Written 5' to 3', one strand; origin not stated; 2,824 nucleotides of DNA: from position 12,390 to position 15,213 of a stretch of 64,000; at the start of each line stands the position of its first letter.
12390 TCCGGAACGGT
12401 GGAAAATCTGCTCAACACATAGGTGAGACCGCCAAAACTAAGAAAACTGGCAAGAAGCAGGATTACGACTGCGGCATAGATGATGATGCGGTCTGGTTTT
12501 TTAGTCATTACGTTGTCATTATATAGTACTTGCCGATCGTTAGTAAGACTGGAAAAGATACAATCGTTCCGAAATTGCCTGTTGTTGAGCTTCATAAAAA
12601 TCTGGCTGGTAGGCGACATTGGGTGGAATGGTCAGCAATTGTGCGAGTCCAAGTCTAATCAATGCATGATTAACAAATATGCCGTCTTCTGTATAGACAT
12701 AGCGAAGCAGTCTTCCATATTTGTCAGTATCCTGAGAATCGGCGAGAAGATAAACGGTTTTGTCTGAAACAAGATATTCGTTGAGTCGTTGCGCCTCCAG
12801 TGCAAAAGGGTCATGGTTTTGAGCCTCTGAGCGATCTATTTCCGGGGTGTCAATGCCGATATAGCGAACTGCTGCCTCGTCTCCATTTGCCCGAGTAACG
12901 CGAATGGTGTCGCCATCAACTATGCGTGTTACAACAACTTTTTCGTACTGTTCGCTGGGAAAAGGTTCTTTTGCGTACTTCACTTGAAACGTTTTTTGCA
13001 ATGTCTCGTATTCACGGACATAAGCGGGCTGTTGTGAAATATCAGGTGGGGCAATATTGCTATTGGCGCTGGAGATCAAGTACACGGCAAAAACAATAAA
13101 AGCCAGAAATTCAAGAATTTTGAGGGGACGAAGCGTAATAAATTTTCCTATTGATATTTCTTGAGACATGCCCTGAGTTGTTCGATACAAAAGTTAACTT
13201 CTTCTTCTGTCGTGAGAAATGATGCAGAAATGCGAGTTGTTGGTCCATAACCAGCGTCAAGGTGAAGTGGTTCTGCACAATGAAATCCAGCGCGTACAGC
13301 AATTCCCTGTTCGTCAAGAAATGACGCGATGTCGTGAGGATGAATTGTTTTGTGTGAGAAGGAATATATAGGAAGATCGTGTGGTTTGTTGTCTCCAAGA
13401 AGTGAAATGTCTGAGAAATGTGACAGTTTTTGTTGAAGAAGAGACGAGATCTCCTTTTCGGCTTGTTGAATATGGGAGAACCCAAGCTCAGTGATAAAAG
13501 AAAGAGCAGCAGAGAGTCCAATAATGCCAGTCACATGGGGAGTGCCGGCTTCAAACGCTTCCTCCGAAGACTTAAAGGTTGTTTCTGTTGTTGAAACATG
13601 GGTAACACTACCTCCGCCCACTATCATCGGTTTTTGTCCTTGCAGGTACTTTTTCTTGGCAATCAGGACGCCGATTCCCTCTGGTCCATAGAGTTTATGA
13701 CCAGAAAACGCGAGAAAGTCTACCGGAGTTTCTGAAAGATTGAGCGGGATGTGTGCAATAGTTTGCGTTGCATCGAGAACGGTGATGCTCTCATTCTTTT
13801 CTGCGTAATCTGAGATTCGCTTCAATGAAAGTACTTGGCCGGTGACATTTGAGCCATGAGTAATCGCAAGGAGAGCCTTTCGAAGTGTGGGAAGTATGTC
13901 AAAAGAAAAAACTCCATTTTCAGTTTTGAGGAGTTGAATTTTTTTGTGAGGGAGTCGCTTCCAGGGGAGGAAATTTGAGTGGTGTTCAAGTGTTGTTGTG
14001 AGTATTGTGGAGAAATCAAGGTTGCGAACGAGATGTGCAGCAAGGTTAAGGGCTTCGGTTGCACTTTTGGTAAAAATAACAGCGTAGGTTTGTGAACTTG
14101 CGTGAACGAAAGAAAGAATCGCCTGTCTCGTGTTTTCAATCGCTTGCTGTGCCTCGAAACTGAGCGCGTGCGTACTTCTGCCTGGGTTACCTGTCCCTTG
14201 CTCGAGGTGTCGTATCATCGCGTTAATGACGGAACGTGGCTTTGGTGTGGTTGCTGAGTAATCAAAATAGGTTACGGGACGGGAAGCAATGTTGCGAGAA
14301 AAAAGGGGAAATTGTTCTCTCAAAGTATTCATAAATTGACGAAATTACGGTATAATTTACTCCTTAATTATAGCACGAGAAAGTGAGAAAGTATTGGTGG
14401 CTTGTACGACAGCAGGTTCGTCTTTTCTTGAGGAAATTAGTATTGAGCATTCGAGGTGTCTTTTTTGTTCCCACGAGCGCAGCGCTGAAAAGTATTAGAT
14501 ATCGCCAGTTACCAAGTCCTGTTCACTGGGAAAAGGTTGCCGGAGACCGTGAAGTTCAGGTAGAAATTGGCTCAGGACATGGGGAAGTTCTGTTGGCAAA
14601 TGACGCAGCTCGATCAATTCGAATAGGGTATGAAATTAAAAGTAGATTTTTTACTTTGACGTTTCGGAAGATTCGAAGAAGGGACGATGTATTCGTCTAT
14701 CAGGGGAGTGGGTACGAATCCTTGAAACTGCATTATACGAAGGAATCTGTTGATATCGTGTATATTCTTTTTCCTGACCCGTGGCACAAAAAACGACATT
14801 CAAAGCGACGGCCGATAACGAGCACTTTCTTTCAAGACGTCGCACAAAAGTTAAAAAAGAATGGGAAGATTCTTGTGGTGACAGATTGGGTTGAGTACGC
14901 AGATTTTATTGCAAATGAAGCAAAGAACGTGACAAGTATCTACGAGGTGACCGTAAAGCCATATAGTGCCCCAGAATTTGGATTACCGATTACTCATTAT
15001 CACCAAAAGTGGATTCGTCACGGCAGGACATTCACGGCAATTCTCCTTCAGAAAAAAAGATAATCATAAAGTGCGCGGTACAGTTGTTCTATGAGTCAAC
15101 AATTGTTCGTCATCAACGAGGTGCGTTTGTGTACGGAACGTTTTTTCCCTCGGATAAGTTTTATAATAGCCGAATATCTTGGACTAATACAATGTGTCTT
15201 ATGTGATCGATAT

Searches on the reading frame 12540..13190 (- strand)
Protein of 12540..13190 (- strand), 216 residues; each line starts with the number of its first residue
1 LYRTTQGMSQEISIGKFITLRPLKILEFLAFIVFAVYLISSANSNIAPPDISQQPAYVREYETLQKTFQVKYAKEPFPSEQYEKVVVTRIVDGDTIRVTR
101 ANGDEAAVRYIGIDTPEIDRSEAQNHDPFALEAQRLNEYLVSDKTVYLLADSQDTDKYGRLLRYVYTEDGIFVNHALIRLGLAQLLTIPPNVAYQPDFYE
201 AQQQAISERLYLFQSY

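Call 21: search_protein_families(library=pfam, proteins=[window:12540-13190:-], max_evalue=0.001)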
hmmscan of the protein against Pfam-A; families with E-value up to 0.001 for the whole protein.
window:12540-13190:- (216 aa): 1 family
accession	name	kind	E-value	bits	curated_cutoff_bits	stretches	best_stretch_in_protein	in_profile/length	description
PF00565.23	SNase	-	5.7e-18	65.8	21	1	108-212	2-104/107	Staphylococcal nuclease homologue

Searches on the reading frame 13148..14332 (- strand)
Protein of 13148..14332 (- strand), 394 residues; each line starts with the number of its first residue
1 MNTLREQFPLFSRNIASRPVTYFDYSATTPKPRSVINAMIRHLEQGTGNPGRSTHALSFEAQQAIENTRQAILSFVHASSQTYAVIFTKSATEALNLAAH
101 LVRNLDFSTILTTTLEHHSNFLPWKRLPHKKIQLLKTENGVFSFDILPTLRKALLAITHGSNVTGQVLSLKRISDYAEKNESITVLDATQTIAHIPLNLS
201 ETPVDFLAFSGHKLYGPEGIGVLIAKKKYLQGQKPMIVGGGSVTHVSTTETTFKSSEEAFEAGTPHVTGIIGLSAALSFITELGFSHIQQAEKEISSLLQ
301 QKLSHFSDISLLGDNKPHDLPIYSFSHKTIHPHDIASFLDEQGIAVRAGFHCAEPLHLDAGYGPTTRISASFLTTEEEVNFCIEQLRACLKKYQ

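Call 21: search_protein_families(library=pfam, proteins=[window:13148-14332:-], max_evalue=0.001)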
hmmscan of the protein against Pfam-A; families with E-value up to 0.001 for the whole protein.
window:13148-14332:- (394 aa): 1 family
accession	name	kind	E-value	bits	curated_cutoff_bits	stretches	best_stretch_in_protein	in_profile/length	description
PF00266.25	Aminotran_5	-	9.5e-102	341.2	21.5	1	21-380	1-369/371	Aminotransferase class-V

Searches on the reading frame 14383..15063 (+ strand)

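Call 21: search_protein_families(library=pfam, proteins=[window:14383-15063:+], max_evalue=0.001)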
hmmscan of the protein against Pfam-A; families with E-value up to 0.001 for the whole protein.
window:14383-15063:+ (226 aa): 1 family
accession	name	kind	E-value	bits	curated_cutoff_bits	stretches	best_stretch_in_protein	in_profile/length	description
PF02390.23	Methyltransf_4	-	1e-27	97.1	24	1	56-217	2-170/173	Putative methyltransferase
